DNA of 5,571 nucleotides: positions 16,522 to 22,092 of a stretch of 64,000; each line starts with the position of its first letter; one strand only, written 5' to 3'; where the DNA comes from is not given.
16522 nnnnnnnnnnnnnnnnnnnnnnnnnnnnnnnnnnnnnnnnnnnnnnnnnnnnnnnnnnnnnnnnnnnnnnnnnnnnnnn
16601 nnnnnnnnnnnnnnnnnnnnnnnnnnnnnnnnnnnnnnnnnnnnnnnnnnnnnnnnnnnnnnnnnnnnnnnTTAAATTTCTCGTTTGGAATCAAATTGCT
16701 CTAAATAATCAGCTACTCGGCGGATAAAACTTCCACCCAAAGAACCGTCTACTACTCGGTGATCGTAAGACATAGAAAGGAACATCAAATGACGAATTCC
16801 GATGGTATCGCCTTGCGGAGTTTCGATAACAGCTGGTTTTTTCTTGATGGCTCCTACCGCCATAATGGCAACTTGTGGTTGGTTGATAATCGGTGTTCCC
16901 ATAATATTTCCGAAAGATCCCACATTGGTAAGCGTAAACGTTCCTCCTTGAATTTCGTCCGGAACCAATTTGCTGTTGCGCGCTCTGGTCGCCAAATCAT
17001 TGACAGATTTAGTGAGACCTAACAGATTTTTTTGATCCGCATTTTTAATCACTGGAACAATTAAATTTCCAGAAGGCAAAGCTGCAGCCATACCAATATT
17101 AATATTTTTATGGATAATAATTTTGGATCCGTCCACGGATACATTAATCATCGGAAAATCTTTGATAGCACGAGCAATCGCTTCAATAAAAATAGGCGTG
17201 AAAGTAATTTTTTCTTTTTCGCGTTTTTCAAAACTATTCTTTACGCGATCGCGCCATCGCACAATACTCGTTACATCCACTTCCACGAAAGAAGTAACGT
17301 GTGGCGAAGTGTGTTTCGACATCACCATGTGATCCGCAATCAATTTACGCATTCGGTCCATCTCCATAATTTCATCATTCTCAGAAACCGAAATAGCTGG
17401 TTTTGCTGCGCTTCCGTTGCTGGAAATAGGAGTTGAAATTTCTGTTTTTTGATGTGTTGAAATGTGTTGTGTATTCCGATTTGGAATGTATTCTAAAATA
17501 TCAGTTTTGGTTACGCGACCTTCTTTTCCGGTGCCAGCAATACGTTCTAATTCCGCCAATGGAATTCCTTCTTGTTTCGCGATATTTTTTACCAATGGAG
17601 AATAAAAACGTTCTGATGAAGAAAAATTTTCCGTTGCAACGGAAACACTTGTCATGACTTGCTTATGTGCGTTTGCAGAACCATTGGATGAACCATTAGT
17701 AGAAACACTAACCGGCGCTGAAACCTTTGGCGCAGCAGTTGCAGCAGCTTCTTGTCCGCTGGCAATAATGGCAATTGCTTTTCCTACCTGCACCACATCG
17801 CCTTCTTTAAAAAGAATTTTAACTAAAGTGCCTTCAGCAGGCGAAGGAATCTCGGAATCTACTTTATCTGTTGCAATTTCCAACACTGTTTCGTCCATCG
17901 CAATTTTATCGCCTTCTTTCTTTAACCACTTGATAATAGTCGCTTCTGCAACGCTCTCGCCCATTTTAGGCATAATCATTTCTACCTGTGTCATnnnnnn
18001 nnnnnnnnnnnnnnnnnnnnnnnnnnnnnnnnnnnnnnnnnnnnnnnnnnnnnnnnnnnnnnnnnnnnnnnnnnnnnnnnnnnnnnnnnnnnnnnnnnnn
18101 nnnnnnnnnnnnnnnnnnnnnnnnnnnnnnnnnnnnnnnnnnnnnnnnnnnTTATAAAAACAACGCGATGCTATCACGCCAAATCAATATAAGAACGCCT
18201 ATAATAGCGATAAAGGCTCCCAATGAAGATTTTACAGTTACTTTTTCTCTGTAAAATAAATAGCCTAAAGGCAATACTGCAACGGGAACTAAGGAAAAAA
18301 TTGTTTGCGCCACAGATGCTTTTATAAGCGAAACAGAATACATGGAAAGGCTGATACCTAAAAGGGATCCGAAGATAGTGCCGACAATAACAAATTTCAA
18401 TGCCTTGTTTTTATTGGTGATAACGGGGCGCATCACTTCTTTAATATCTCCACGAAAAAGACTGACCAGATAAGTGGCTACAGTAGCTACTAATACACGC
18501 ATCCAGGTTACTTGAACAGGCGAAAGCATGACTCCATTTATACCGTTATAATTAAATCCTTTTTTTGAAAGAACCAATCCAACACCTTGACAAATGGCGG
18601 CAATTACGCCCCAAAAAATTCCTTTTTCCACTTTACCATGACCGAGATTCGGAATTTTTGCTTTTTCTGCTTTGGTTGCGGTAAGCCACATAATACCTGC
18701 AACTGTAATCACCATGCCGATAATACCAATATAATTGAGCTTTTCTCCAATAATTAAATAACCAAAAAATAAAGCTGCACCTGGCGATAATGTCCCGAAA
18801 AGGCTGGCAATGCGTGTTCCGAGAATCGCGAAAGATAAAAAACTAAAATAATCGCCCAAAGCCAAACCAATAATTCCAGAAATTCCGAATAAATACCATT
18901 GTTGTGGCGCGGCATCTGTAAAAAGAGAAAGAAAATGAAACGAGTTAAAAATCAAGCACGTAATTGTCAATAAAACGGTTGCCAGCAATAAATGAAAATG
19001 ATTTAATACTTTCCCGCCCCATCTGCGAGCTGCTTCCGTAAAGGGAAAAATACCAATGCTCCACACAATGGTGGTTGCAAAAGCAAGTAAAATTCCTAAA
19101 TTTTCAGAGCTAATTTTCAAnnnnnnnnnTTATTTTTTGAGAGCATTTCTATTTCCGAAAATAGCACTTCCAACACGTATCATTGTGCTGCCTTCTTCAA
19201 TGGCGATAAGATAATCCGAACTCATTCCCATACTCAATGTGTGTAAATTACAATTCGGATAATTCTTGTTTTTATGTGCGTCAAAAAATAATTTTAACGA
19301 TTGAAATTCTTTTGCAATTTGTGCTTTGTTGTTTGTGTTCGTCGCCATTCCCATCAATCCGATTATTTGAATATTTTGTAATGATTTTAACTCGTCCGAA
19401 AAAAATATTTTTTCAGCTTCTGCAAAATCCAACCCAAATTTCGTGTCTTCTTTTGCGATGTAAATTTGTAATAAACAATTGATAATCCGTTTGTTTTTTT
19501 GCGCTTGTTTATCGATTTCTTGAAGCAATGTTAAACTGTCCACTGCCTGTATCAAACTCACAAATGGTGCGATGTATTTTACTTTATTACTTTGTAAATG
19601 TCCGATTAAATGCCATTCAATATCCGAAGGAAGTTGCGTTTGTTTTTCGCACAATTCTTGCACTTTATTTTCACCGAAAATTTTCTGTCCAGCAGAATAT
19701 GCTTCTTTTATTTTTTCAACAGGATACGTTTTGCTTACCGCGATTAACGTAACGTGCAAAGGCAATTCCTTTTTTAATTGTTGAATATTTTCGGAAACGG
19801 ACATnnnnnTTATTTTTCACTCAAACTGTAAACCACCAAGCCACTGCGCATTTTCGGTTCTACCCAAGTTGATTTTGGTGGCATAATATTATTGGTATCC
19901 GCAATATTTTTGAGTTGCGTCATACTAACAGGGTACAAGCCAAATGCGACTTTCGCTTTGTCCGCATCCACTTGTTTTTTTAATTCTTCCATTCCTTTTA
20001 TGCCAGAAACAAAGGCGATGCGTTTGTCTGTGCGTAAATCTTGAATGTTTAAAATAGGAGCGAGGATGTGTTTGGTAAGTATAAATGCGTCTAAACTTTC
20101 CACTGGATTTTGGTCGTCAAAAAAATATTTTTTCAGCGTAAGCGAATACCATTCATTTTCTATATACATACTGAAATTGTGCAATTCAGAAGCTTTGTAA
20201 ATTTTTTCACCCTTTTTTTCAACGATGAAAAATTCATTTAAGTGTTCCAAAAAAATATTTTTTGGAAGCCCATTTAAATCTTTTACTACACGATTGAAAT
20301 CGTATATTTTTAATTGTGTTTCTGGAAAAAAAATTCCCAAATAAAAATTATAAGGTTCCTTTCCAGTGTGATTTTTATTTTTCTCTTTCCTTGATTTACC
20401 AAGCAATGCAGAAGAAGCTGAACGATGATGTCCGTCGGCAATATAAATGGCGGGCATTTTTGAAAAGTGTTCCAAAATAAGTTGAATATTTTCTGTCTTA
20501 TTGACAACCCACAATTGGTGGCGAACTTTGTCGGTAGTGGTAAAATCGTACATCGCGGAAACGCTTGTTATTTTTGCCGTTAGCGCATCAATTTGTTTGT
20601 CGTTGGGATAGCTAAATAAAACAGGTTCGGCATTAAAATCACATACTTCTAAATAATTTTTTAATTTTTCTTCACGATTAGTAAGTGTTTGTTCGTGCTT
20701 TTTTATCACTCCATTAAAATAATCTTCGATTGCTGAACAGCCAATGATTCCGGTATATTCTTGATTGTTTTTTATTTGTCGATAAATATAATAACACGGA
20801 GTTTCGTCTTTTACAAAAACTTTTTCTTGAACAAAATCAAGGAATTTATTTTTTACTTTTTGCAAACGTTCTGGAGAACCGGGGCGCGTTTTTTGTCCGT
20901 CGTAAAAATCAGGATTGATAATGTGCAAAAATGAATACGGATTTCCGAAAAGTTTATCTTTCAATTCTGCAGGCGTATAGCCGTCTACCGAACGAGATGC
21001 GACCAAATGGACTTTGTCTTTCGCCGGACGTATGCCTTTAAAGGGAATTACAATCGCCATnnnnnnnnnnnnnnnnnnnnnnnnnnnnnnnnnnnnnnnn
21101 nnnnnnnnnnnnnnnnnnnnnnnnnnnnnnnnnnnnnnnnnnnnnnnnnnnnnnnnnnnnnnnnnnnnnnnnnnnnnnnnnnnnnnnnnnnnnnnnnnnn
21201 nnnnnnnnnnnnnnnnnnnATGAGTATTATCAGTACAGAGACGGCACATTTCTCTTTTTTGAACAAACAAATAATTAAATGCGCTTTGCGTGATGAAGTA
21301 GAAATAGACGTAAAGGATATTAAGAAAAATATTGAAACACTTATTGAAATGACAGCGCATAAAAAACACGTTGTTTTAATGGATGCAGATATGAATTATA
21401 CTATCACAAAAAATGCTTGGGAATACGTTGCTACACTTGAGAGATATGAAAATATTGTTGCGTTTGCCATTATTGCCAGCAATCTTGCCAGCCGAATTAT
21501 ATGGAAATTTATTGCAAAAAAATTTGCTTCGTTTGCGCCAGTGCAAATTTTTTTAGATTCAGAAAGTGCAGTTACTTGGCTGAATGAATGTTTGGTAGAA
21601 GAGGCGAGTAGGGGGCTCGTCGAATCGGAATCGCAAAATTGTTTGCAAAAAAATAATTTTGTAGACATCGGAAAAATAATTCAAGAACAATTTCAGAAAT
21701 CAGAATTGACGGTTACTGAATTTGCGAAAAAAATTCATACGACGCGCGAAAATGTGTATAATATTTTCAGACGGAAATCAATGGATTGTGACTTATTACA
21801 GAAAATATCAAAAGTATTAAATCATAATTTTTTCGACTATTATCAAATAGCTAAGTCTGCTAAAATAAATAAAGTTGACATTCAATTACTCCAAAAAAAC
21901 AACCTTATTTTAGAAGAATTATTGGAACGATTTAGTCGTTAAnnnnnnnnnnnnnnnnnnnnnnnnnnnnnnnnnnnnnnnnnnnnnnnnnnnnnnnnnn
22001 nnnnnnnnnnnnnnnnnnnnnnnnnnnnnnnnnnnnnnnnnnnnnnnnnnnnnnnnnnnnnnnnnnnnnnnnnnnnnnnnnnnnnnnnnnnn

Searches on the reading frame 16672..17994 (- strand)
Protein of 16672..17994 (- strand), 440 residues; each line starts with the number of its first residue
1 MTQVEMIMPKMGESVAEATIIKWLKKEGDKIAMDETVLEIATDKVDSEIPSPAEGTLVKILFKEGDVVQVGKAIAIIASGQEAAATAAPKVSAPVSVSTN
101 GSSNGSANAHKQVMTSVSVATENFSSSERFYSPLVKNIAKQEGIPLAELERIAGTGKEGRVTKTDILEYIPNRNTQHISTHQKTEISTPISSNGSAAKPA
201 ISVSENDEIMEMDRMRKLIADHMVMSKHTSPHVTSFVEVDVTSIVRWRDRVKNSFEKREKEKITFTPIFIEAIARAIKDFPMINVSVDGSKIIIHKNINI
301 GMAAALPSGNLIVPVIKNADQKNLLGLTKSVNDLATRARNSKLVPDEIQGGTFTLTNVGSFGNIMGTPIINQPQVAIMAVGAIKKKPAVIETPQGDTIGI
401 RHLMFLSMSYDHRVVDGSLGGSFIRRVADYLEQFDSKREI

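Call 11: search_protein_families(library=pfam, proteins=[window:16672-17994:-], max_evalue=0.001)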
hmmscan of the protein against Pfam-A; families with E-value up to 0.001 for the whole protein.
window:16672-17994:- (440 aa): 3 families
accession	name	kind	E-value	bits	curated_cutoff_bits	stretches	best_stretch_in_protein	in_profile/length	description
PF00198.28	2-oxoacid_dh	-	1.5e-79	267.1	23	1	206-434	3-227/232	2-oxoacid dehydrogenases acyltransferase (catalytic domain)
PF00364.28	Biotin_lipoyl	-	2.4e-19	69.4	22.1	1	5-77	2-73/73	Biotin-requiring enzyme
PF02817.22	E3_binding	-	1.9e-11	44.4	23.7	1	130-167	2-36/36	e3 binding domain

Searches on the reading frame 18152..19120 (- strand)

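Call 11: search_protein_families(library=pfam, proteins=[window:18152-19120:-], max_evalue=0.001)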
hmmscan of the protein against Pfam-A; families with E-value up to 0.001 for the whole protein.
window:18152-19120:- (322 aa): 1 family
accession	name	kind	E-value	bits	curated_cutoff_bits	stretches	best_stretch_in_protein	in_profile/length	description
PF00892.27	EamA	-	5.9e-30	104.7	28.2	2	166-313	2-134/135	EamA-like transporter family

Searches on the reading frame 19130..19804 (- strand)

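Call 11: search_protein_families(library=pfam, proteins=[window:19130-19804:-], max_evalue=0.001)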
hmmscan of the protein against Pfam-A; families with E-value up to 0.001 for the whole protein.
window:19130-19804:- (224 aa): 1 family
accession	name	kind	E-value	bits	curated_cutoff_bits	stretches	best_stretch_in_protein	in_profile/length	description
PF01168.26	Ala_racemase_N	-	8e-21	75.2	24.1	1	4-218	7-218/220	Alanine racemase, N-terminal domain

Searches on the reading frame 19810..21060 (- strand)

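Call 11: search_protein_families(library=pfam, proteins=[window:19810-21060:-], max_evalue=0.001)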
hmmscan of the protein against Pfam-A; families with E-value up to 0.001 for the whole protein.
window:19810-21060:- (416 aa): 1 family
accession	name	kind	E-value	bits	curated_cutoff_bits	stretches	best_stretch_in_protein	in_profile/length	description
PF06245.16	DUF1015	-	2.3e-93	313.1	25.8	1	4-325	1-324/325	Protein of unknown function (DUF1015)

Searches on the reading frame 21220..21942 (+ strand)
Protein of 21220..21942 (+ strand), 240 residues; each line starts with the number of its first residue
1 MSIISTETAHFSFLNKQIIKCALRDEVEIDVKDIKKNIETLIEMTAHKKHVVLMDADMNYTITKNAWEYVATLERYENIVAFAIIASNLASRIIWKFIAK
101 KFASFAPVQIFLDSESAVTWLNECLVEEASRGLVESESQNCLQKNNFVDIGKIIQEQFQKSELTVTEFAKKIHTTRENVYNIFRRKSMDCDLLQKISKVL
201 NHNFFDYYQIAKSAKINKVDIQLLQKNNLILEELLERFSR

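Call 80: search_protein_families(library=pfam, proteins=[window:21220-21942:+], max_evalue=0.00001)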
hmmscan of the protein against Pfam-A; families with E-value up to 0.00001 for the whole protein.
window:21220-21942:+ (240 aa): 1 family
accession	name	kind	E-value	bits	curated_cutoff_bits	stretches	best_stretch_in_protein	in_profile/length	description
PF25056.1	DUF7793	-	8.4e-17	61.7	26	1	14-123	3-111/113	Domain of unknown function (DUF7793)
